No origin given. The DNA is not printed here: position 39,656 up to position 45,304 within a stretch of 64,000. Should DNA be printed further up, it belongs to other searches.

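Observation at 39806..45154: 1782-aa membrane-anchored surface protein combining S8 subtilase, a long parallel beta-helix and four Ig/Fn3-like domains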

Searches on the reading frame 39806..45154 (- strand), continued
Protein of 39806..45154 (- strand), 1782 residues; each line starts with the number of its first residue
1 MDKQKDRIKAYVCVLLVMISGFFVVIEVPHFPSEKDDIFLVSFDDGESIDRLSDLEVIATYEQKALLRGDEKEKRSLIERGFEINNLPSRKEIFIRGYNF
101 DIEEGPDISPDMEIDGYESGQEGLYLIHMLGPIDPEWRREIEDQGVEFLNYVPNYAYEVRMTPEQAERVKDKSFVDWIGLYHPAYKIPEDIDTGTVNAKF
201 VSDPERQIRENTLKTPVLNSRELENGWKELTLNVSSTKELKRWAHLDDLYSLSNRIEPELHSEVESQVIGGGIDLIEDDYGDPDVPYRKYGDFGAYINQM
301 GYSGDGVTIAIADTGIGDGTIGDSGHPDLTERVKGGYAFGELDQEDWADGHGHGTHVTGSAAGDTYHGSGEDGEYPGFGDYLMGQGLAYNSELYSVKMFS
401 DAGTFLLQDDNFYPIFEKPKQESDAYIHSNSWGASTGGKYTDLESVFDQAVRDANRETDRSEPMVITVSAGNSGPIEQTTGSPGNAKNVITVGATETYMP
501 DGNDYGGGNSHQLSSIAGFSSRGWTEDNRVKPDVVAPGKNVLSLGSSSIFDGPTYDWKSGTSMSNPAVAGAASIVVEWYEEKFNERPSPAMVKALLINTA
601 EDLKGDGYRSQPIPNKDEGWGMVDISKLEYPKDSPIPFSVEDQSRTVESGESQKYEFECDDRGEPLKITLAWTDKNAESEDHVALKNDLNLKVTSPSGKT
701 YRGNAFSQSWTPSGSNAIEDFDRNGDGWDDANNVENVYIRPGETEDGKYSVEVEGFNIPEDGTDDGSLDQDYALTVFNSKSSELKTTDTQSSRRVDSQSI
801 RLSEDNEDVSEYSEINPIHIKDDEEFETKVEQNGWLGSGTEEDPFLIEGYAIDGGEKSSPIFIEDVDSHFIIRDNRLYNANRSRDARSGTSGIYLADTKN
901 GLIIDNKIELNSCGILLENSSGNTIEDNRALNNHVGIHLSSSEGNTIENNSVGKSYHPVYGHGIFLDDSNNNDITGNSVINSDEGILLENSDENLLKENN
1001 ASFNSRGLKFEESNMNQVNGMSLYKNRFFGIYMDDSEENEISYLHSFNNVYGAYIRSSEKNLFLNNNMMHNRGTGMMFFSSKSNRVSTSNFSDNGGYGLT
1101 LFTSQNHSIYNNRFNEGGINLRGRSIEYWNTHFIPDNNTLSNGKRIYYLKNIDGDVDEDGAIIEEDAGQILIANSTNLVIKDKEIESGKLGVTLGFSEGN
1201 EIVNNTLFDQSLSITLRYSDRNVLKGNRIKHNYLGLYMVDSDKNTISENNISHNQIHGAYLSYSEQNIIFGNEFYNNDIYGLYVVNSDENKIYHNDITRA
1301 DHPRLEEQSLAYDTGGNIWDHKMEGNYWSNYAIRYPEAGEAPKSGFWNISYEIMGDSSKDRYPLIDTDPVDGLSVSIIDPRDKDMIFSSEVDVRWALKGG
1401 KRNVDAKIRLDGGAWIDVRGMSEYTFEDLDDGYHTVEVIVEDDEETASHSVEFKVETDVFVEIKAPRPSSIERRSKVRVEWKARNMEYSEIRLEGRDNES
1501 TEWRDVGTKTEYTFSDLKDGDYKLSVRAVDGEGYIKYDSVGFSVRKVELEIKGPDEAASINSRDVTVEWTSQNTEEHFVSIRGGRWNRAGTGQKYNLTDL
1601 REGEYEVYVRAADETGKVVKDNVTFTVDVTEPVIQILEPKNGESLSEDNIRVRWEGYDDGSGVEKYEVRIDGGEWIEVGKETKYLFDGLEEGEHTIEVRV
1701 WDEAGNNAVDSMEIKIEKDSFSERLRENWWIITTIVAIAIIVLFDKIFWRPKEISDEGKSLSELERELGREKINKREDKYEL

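Call 28: find_encoding_contigs(protein=P0010, flank=8000, max_places=1)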
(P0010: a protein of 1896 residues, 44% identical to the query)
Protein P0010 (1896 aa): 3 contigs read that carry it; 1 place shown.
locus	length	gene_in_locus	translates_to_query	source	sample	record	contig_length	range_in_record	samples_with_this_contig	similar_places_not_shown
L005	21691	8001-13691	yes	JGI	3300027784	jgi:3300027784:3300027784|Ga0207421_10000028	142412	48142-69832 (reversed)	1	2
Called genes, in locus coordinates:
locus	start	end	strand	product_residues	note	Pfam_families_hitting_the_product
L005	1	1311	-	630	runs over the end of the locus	PF02874:ATP-synt_ab_N, PF16886:ATP-synt_ab_Xtn, PF00006:ATP-synt_ab, PF22919:ATP-synt_VA_C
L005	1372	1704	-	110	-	PF01990:ATP-synt_F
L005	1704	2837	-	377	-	PF01992:vATP-synt_AC39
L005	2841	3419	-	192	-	-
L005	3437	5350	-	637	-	PF18911:PKD_4, PF00801:PKD, PF00137:ATP-synt_C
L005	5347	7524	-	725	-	PF01496:V_ATPase_I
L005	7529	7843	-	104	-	-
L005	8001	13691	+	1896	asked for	PF17957:Big_7 (faint), PF00082:Peptidase_S8, PF05048:NosD, PF13229:Beta_helix, PF13229:Beta_helix, PF05048:NosD, PF13229:Beta_helix, PF07495:Y_Y_Y, +5 more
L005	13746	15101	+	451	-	PF00144:Beta-lactamase, PF13969:Pab87_oct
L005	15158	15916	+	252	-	PF25939:DUF7982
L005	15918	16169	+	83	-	PF26161:DUF8044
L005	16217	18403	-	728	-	PF02359:CDC48_N, PF02933:CDC48_2, PF00004:AAA, PF05496:RuvB_N, PF13191:AAA_16 (weak), PF17862:AAA_lid_3, PF00004:AAA, PF17862:AAA_lid_3, +19 more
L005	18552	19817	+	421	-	PF02308:MgtC, PF13194:DUF4010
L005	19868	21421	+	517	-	PF02163:Peptidase_M50, PF00595:PDZ (faint), PF13180:PDZ_2 (weak), PF17820:PDZ_6 (faint)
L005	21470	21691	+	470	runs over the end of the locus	PF03853:YjeF_N, PF01256:Carb_kinase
